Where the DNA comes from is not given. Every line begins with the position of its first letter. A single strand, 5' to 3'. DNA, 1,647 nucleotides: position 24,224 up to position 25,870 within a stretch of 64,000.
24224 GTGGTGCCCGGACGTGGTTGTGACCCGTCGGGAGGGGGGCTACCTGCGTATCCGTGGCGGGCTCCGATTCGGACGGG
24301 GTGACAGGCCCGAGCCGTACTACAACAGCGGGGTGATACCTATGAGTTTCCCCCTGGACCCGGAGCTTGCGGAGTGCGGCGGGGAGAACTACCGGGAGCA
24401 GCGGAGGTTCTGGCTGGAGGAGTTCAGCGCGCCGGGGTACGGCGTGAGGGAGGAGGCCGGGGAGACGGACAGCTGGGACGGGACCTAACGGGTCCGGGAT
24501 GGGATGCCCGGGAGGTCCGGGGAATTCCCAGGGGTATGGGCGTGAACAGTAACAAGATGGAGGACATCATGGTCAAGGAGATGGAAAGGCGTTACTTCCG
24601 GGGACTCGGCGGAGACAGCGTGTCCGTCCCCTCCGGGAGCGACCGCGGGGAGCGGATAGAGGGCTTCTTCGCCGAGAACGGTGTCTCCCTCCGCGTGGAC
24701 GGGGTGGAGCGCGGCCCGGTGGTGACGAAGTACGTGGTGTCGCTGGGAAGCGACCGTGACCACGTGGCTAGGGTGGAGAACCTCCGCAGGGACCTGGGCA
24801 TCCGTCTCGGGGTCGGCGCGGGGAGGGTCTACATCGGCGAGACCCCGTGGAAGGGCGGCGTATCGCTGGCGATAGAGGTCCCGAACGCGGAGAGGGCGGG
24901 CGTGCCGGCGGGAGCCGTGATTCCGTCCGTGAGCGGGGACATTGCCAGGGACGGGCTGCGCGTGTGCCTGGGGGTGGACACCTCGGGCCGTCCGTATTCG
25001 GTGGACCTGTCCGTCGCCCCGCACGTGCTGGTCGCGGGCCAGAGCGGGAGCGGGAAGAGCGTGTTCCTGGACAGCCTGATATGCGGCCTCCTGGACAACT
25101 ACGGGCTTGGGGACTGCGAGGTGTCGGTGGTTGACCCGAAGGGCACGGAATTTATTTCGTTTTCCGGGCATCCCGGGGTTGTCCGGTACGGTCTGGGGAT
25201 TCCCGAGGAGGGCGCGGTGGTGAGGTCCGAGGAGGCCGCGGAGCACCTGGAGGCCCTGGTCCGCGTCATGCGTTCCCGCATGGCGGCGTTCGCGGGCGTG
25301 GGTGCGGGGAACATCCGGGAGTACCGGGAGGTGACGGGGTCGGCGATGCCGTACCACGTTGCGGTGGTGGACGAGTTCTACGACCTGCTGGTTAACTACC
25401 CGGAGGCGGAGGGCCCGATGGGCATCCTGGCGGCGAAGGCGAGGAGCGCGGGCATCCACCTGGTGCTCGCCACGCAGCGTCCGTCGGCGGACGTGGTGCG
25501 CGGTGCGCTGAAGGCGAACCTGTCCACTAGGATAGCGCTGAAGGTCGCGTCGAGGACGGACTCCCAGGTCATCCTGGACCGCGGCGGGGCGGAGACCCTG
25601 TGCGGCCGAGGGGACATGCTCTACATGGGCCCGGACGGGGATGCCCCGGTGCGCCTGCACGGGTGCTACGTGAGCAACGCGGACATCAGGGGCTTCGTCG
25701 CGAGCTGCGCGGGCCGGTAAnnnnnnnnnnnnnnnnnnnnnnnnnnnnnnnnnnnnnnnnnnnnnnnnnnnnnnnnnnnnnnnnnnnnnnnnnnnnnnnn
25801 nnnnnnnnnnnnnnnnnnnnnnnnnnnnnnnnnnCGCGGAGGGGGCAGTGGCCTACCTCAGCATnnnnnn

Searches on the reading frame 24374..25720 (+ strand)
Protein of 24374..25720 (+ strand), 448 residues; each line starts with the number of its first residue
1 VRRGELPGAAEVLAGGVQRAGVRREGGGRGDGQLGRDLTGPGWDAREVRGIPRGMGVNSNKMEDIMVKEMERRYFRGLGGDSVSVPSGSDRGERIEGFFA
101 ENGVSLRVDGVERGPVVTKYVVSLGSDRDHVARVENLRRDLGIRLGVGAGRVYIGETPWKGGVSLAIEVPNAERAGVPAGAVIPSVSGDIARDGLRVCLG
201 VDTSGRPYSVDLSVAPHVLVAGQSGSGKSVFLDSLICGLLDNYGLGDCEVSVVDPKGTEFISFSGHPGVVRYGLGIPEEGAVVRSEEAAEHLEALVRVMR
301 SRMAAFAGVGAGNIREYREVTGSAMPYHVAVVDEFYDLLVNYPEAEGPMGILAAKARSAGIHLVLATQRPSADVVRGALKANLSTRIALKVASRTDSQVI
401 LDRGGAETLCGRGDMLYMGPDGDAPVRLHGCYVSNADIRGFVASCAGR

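Call 7: search_protein_families(library=pfam, proteins=[window:24374-25720:+], max_evalue=0.01)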
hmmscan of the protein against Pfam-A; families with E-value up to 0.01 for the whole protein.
window:24374-25720:+ (448 aa): 4 families
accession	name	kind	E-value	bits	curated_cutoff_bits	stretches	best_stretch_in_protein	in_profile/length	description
PF01580.24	FtsK_SpoIIIE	-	1e-27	97.5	24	1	193-371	16-220/221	FtsK/SpoIIIE family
PF17854.6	FtsK_alpha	-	3e-08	34.2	22.9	1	91-171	25-101/101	FtsK alpha domain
PF01935.23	DUF87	-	5.2e-05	23.9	23.2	1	202-264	8-68/220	Helicase HerA, central domain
PF13555.12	AAA_29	-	0.0021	18.2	27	1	213-236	20-43/61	P-loop containing region of AAA domain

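Call 13: search_protein_families(library=phrogs, proteins=[window:24374-25720:+], max_evalue=0.001)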
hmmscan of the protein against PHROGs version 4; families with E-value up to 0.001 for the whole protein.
window:24374-25720:+ (448 aa): 5 families
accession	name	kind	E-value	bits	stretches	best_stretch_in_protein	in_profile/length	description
phrog_1358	-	moron, auxiliary metabolic gene and host takeover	5.6e-62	210.7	1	108-439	501-820/1382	FtsK/SpoIIIE-like protein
phrog_3551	-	moron, auxiliary metabolic gene and host takeover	9.5e-47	160.4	1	194-415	415-628/758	FtsK/SpoIIIE-like protein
phrog_2666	-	head and packaging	5.8e-09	36.1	1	216-394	322-487/555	terminase large subunit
phrog_7035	-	unknown function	6.4e-05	22.5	0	330-400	495-567/969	-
phrog_24831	-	unknown function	0.00046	19.9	1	198-398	272-453/700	-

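Call 16: find_related_loci(query=window:24374-25720:+, collection=viral_contigs, flank=10000)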
Query window:24374-25720:+ (448 aa) in viral_contigs; peptide patterns used: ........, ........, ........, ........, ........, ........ (x = any residue, [..] = any of these).
11 stretches matched a pattern, but none encodes a relative of the query by tblastn (E <= 1e-3).

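Call 18: find_homologous_proteins(query=window:24374-25720:+)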
Query window:24374-25720:+ (448 aa): 7551 proteins with E <= 0.001 among 8000 candidates; the best 120 are listed.
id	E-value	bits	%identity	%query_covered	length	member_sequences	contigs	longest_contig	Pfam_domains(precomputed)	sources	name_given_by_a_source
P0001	1.8e-252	856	100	88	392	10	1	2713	PF17854.7,PF01580.25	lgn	-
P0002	2.8e-222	756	90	85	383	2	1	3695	PF01935.24,PF17854.7,PF01580.25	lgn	-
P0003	1.1e-153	530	67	83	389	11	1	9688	PF01935.24,PF17854.7,PF01580.25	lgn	-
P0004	3.1e-153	529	65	83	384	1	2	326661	PF17854.7,PF13401.13,PF01580.25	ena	-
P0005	8.6e-153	527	65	83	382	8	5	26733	PF01935.24,PF17854.7,PF01580.25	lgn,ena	-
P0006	3.0e-152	526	66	83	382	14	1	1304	PF01935.24,PF17854.7,PF01580.25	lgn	-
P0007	4.3e-151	522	65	83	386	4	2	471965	PF01935.24,PF17854.7,PF01580.25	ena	-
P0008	4.9e-151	521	64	83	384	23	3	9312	PF01935.24,PF17854.7,PF01580.25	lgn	-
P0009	1.3e-150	520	65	84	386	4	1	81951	PF01935.24,PF17854.7,PF01580.25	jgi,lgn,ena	-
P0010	1.9e-146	506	63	83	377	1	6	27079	PF01935.24,PF17854.7,PF01580.25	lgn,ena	-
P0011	7.4e-146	504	63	83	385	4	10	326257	PF01935.24,PF17854.7,PF01580.25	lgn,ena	-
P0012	1.2e-144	500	63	83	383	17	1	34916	PF01935.24,PF17854.7,PF01580.25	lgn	-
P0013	6.4e-136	472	63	82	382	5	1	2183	PF01935.24,PF17854.7,PF01580.25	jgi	jgi:S-DNA-T family DNA segregation ATPase FtsK/SpoIIIE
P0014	1.4e-135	471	64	81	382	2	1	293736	PF01935.24,PF17854.7,PF12846.14,PF01580.25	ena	-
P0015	8.0e-132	458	60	81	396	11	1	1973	PF17854.7,PF01580.25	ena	-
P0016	1.1e-131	458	63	81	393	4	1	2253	PF01935.24,PF17854.7,PF01580.25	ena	-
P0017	5.6e-130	452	58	82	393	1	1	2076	PF01935.24,PF17854.7,PF01580.25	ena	-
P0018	7.1e-129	448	58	82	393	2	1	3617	PF01935.24,PF17854.7,PF01580.25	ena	-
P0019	1.5e-128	447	58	83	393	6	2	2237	PF17854.7,PF01580.25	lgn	-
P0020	2.5e-127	443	55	85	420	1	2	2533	PF01935.24,PF17854.7,PF01580.25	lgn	-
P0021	2.5e-126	440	56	83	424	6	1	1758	PF01935.24,PF17854.7,PF01580.25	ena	-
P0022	8.1e-126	438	57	79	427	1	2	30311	PF01935.24,PF17854.7,PF01580.25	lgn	-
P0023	2.1e-125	437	56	85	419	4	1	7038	PF01935.24,PF17854.7,PF01580.25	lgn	-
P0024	2.7e-125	437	56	83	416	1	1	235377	PF01935.24,PF17854.7,PF01580.25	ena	-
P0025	1.1e-124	435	54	83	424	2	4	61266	PF01935.24,PF05729.19,PF17854.7,PF01580.25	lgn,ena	-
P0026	5.7e-124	432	56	79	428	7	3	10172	PF01935.24,PF17854.7,PF01580.25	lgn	-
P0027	8.7e-120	419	56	78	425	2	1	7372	PF01935.24,PF17854.7,PF01580.25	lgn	-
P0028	7.6e-108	379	51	82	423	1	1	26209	PF01935.24,PF17854.7,PF01580.25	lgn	-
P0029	7.7e-108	379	50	82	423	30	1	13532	PF01935.24,PF17854.7,PF01580.25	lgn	-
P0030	2.3e-98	348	49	79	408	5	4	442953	PF01935.24,PF17854.7,PF12846.14,PF01580.25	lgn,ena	-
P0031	4.4e-63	232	40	80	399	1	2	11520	PF01935.24,PF17854.7,PF13401.13,PF12846.14,PF01580.25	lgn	-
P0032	2.4e-62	229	40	79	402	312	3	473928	PF01935.24,PF17854.7,PF12846.14,PF01580.25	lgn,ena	-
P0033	7.6e-62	228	40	81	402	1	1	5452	PF01935.24,PF17854.7,PF12846.14,PF01580.25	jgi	-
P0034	9.6e-62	227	40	80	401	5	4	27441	PF00270.36,PF01935.24,PF17854.7,PF13401.13,PF12846.14,PF01580.25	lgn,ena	-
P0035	1.7e-61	226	40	80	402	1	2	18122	PF01935.24,PF17854.7,PF12846.14,PF01580.25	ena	-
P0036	2.7e-61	226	40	79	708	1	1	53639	PF17854.7,PF01580.25,PF09397.17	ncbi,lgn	-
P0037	2.9e-61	226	39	85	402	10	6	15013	PF01935.24,PF17854.7,PF12846.14,PF01580.25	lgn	-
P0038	5.5e-61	225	39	79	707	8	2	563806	PF17854.7,PF01580.25,PF09397.17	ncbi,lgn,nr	ncbi:DNA translocase FtsK [Candidatus Shapirobacteria bacterium]|nr:DNA translocase FtsK [Candidatus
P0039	9.1e-61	224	41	77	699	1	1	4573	PF17854.7,PF01580.25,PF09397.17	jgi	jgi:S-DNA-T family DNA segregation ATPase FtsK/SpoIIIE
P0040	1.0e-60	224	41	79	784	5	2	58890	PF17854.7,PF20703.4,PF13491.12,PF01580.25,PF09397.17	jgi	-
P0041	1.3e-60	223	38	94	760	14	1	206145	PF01935.24,PF17854.7,PF13491.12,PF01580.25,PF09397.17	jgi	jgi:S-DNA-T family DNA segregation ATPase FtsK/SpoIIIE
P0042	1.5e-60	223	38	79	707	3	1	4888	PF17854.7,PF01580.25,PF09397.17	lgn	-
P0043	1.8e-60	223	39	78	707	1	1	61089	PF17854.7,PF01580.25,PF09397.17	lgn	-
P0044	2.7e-60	222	38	81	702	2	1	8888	PF17854.7,PF01580.25,PF09397.17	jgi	jgi:S-DNA-T family DNA segregation ATPase FtsK/SpoIIIE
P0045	3.4e-60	222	38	79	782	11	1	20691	PF17854.7,PF20703.4,PF13491.12,PF01580.25,PF09397.17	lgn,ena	-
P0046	4.8e-60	222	37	94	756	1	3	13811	PF01935.24,PF17854.7,PF13491.12,PF01580.25,PF09397.17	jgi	jgi:S-DNA-T family DNA segregation ATPase FtsK/SpoIIIE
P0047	4.8e-60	222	37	94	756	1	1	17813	PF01935.24,PF17854.7,PF13491.12,PF01580.25,PF09397.17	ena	-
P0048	5.4e-60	221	38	79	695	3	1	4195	PF17854.7,PF01580.25,PF09397.17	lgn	-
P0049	6.7e-60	221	39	78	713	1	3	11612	PF01935.24,PF17854.7,PF01580.25,PF09397.17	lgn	-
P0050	8.5e-60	221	39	81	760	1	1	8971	PF01935.24,PF17854.7,PF20703.4,PF13491.12,PF01580.25,PF09397.17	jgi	jgi:S-DNA-T family DNA segregation ATPase FtsK/SpoIIIE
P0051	9.2e-60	221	38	79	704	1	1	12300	PF17854.7,PF01580.25,PF09397.17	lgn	-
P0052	9.6e-60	221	39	79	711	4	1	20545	PF17854.7,PF01580.25,PF09397.17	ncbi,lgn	-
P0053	9.9e-60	221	40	78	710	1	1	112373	PF01935.24,PF17854.7,PF01580.25,PF09397.17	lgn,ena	-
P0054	1.0e-59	221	40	75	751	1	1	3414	PF17854.7,PF13491.12,PF01580.25,PF09397.17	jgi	-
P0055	1.1e-59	220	40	79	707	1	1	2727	PF17854.7,PF01580.25,PF09397.17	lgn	-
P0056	1.8e-59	220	38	79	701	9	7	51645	PF17854.7,PF01580.25,PF09397.17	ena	-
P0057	2.0e-59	220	39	79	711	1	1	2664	PF17854.7,PF01580.25,PF09397.17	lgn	-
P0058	2.2e-59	219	39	81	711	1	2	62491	PF17854.7,PF01580.25,PF09397.17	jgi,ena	-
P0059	2.2e-59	219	40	81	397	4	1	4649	PF01935.24,PF17854.7,PF13401.13,PF12846.14,PF01580.25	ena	-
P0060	2.7e-59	219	39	79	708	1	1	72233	PF17854.7,PF01580.25,PF09397.17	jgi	-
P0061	3.0e-59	219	39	78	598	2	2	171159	PF01935.24,PF17854.7,PF01580.25,PF09397.17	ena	-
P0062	3.1e-59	219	39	80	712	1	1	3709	PF17854.7,PF13491.12,PF01580.25,PF09397.17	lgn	-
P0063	3.3e-59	219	39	79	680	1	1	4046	PF17854.7,PF01580.25,PF09397.17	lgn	-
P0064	3.4e-59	219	38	79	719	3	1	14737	PF01935.24,PF17854.7,PF01580.25,PF09397.17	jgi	jgi:S-DNA-T family DNA segregation ATPase FtsK/SpoIIIE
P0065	3.7e-59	219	38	79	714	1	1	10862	PF17854.7,PF01580.25,PF09397.17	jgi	-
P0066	3.9e-59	219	38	79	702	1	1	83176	PF17854.7,PF01580.25,PF09397.17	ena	-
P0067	3.9e-59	219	38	79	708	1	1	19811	PF01935.24,PF17854.7,PF01580.25,PF09397.17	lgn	-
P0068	4.2e-59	219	40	81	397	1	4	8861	PF01935.24,PF17854.7,PF13401.13,PF12846.14,PF01580.25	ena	-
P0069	4.5e-59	218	39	78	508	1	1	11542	PF17854.7,PF01580.25,PF09397.17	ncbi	-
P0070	4.8e-59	218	38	79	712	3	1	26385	PF01935.24,PF17854.7,PF01580.25,PF09397.17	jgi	-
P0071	4.8e-59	218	40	78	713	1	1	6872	PF17854.7,PF01580.25,PF09397.17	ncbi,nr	ncbi:MAG: DNA translocase FtsK [Candidatus Levybacteria bacterium]|nr:DNA translocase FtsK [Candidat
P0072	5.7e-59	218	39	78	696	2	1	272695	PF17854.7,PF01580.25,PF09397.17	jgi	jgi:S-DNA-T family DNA segregation ATPase FtsK/SpoIIIE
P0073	5.9e-59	218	39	78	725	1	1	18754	PF17854.7,PF01580.25,PF09397.17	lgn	-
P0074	6.1e-59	218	39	78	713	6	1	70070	PF01935.24,PF17854.7,PF01580.25,PF09397.17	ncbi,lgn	-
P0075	6.3e-59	218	39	79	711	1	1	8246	PF17854.7,PF01580.25,PF09397.17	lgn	-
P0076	6.3e-59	218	39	79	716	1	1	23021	PF17854.7,PF01580.25,PF09397.17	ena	-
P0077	6.3e-59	218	38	79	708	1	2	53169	PF17854.7,PF01580.25,PF09397.17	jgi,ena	-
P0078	6.4e-59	218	39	79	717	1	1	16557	PF01935.24,PF17854.7,PF01580.25,PF09397.17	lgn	-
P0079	6.4e-59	218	40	79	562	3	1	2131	PF01935.24,PF17854.7,PF01580.25,PF09397.17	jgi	jgi:S-DNA-T family DNA segregation ATPase FtsK/SpoIIIE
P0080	7.0e-59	218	39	78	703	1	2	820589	PF01935.24,PF17854.7,PF01580.25,PF09397.17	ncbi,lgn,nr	ncbi:MAG: DNA translocase FtsK [Candidatus Daviesbacteria bacterium]|nr:MAG: DNA translocase FtsK [C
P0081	7.3e-59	218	39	79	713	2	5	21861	PF17854.7,PF01580.25,PF09397.17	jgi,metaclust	metaclust:\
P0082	7.6e-59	218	39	79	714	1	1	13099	PF01935.24,PF17854.7,PF01580.25,PF09397.17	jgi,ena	-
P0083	7.7e-59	218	40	79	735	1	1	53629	PF01935.24,PF17854.7,PF01580.25,PF09397.17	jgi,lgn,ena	-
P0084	7.8e-59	218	35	94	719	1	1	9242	PF01935.24,PF17854.7,PF01580.25,PF09397.17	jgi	-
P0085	8.0e-59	218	40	78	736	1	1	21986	PF01935.24,PF17854.7,PF01580.25,PF09397.17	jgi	jgi:DNA segregation ATPase FtsK/SpoIIIE, S-DNA-T family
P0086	8.3e-59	218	41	78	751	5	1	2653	PF17854.7,PF20703.4,PF13491.12,PF01580.25,PF09397.17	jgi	-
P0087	8.4e-59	218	38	79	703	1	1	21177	PF17854.7,PF01580.25,PF09397.17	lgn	-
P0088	9.1e-59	217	43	65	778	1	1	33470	PF01935.24,PF17854.7,PF13491.12,PF01580.25,PF09397.17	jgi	jgi:DNA segregation ATPase FtsK/SpoIIIE, S-DNA-T family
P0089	9.5e-59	217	39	79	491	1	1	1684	PF17854.7,PF01580.25,PF09397.17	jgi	jgi:S-DNA-T family DNA segregation ATPase FtsK/SpoIIIE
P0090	9.6e-59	217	38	78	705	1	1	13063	PF17854.7,PF01580.25,PF09397.17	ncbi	-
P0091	9.6e-59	217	39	79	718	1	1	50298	PF01935.24,PF17854.7,PF01580.25,PF09397.17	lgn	-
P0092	1.0e-58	217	37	79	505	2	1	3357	PF17854.7,PF01580.25,PF09397.17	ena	-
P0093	1.0e-58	217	40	78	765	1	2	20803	PF17854.7,PF13491.12,PF01580.25,PF09397.17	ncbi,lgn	-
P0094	1.1e-58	217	38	79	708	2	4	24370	PF17854.7,PF01580.25,PF09397.17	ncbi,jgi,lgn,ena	jgi:S-DNA-T family DNA segregation ATPase FtsK/SpoIIIE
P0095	1.1e-58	217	37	79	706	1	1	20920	PF17854.7,PF01580.25,PF09397.17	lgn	-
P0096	1.1e-58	217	39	79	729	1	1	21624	PF17854.7,PF01580.25,PF09397.17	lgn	-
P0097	1.2e-58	217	37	79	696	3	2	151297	PF17854.7,PF01580.25,PF09397.17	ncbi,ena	-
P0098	1.2e-58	217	39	79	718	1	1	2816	PF17854.7,PF01580.25,PF09397.17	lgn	-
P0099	1.3e-58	217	38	79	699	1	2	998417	PF17854.7,PF01580.25,PF09397.17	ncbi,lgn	ncbi:MAG: DNA translocase FtsK [Microgenomates group bacterium]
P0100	1.3e-58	217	39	78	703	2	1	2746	PF01935.24,PF17854.7,PF01580.25,PF09397.17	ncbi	-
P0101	1.5e-58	217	38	79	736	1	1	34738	PF17854.7,PF01580.25,PF09397.17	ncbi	-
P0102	1.5e-58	217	38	79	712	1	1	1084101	PF01935.24,PF17854.7,PF01580.25,PF09397.17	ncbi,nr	ncbi:MAG: DNA translocase FtsK [Patescibacteria group bacterium]|nr:MAG: DNA translocase FtsK [Pates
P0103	1.6e-58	217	38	79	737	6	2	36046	PF17854.7,PF01580.25,PF09397.17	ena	-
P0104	1.6e-58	217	38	80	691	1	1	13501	PF17854.7,PF01580.25,PF09397.17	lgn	-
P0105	1.7e-58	217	40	80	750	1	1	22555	PF17854.7,PF20703.4,PF13491.12,PF01580.25,PF09397.17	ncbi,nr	ncbi:MAG: DNA translocase FtsK [Anaerolineaceae bacterium]|nr:DNA translocase FtsK [Anaerolineaceae 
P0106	1.8e-58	216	39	78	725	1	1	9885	PF17854.7,PF01580.25,PF09397.17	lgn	-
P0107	1.8e-58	216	39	78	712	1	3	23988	PF01935.24,PF17854.7,PF01580.25,PF09397.17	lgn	-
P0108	1.8e-58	216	39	78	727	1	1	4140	PF17854.7,PF01580.25,PF09397.17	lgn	-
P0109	1.8e-58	216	39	80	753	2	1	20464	PF17854.7,PF13491.12,PF01580.25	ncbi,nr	ncbi:MAG: DNA translocase FtsK [Endomicrobia bacterium]|nr:DNA translocase FtsK [Endomicrobiia bacte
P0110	1.8e-58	216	39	77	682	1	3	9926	PF17854.7,PF01580.25,PF09397.17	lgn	-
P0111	1.9e-58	216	39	77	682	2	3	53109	PF17854.7,PF01580.25,PF09397.17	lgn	-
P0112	2.0e-58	216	38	79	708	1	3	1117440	PF17854.7,PF01580.25,PF09397.17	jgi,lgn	jgi:S-DNA-T family DNA segregation ATPase FtsK/SpoIIIE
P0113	2.0e-58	216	38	78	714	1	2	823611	PF17854.7,PF01580.25,PF09397.17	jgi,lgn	jgi:S-DNA-T family DNA segregation ATPase FtsK/SpoIIIE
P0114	2.1e-58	216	39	79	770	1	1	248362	PF17854.7,PF13491.12,PF01580.25,PF09397.17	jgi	jgi:S-DNA-T family DNA segregation ATPase FtsK/SpoIIIE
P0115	2.1e-58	216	39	78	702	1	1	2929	PF17854.7,PF01580.25,PF09397.17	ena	-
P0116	2.1e-58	216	39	77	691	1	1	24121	PF17854.7,PF01580.25,PF09397.17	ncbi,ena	-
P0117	2.1e-58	216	38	79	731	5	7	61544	PF17854.7,PF01580.25,PF09397.17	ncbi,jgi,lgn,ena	-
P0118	2.3e-58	216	40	79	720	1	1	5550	PF17854.7,PF13491.12,PF01580.25,PF09397.17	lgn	-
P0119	2.4e-58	216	39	78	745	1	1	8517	PF17854.7,PF01580.25,PF09397.17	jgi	jgi:S-DNA-T family DNA segregation ATPase FtsK/SpoIIIE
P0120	2.6e-58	216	40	78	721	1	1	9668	PF17854.7,PF01580.25,PF09397.17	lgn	-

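Call 19: find_encoding_contigs(protein=P0004, flank=10000, max_places=2)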
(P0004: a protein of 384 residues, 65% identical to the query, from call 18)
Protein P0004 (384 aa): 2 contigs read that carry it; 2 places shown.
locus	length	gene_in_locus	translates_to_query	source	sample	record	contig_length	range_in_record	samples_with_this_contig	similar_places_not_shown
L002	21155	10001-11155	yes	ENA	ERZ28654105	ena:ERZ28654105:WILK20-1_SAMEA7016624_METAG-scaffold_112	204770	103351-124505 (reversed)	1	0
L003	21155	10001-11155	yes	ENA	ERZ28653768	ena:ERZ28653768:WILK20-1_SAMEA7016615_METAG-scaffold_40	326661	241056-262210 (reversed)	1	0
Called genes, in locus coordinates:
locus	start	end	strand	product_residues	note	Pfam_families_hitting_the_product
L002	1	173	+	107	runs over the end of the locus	-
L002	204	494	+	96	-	-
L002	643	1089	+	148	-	-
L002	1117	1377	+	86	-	-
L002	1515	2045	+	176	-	-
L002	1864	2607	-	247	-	-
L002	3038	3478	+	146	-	-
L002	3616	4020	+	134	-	-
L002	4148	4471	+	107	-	-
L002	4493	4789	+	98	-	-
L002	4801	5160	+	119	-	PF12773:DZR (faint), PF13248:Zn_ribbon_3 (weak)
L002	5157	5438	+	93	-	-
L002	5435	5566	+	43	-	-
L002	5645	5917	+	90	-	-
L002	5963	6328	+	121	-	-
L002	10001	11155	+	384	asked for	PF17854:FtsK_alpha (weak), PF01580:FtsK_SpoIIIE, PF13401:AAA_22 (weak)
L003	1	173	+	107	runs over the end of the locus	-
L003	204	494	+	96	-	-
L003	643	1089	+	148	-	-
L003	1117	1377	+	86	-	-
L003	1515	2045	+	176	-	-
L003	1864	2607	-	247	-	-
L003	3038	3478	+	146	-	-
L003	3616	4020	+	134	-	-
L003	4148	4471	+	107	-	-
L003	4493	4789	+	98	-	-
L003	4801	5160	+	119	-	PF12773:DZR (faint), PF13248:Zn_ribbon_3 (weak)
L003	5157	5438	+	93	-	-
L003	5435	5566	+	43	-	-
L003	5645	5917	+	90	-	-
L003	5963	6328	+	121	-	-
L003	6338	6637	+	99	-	-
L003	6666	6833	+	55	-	-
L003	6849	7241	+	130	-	-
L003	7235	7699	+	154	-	-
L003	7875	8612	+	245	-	-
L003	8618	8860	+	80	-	-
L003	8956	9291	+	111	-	-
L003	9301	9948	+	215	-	-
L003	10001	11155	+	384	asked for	PF17854:FtsK_alpha (weak), PF01580:FtsK_SpoIIIE, PF13401:AAA_22 (weak)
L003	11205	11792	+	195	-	PF04002:RadC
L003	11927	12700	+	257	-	-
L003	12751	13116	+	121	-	-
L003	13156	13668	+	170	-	-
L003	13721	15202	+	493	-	-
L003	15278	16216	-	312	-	-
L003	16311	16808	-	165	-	PF13384:HTH_23 (weak)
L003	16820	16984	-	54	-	-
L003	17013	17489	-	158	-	-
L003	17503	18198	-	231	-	-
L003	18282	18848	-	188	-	-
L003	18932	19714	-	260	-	-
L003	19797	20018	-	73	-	-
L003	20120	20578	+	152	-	-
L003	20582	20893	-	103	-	-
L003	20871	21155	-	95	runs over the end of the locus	-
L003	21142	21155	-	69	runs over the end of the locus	-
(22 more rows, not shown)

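Call 20: find_encoding_contigs(protein=P0007, flank=10000, max_places=2)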
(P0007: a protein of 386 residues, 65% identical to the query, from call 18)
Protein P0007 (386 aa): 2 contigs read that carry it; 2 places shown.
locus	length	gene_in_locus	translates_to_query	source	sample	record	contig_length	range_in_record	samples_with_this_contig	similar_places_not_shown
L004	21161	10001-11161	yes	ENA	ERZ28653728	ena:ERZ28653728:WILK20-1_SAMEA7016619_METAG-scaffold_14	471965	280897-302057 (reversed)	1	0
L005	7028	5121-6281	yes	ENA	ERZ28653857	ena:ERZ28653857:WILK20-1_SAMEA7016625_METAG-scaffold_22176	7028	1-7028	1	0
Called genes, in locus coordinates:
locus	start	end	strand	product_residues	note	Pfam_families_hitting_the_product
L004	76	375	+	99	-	-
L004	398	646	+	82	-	-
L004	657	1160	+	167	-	-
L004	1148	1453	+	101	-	-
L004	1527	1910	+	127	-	-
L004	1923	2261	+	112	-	-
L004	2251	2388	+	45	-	-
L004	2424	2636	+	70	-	-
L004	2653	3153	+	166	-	-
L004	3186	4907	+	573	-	-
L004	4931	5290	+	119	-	-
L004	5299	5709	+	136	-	-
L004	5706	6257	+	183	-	-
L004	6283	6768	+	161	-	-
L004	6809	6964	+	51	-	-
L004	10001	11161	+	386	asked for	PF17854:FtsK_alpha, PF01580:FtsK_SpoIIIE, PF01935:DUF87 (faint)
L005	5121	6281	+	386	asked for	PF17854:FtsK_alpha, PF01580:FtsK_SpoIIIE, PF01935:DUF87 (faint)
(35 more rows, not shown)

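Call 21: find_encoding_contigs(protein=P0001, flank=10000, max_places=3)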
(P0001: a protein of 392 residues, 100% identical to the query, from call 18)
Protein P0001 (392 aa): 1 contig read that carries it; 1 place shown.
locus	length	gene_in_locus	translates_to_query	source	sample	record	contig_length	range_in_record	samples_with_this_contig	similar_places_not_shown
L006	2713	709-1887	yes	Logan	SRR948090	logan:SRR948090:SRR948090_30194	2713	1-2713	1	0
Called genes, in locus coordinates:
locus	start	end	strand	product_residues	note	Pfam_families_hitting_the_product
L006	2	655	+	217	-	?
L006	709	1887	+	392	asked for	PF17854:FtsK_alpha, PF01580:FtsK_SpoIIIE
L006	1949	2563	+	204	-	PF04002:RadC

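Call 29: find_encoding_contigs(protein=P0011, flank=10000, max_places=1)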
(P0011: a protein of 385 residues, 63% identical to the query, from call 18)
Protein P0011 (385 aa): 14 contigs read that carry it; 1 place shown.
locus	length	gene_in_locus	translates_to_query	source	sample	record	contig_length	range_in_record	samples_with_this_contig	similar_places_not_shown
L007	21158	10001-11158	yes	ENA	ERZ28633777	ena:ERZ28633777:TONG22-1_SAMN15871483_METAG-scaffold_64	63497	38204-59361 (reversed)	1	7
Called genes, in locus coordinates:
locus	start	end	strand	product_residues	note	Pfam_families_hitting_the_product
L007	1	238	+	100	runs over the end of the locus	-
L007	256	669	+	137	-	-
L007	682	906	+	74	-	-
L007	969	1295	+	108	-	PF04026:SpoVG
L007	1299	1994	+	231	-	-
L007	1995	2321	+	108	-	-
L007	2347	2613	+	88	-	-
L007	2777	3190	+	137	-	-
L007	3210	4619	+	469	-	-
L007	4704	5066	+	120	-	-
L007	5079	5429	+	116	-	-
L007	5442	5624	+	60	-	-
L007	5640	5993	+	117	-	-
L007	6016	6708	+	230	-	-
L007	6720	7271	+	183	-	-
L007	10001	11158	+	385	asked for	PF17854:FtsK_alpha (weak), PF01580:FtsK_SpoIIIE, PF01935:DUF87 (weak)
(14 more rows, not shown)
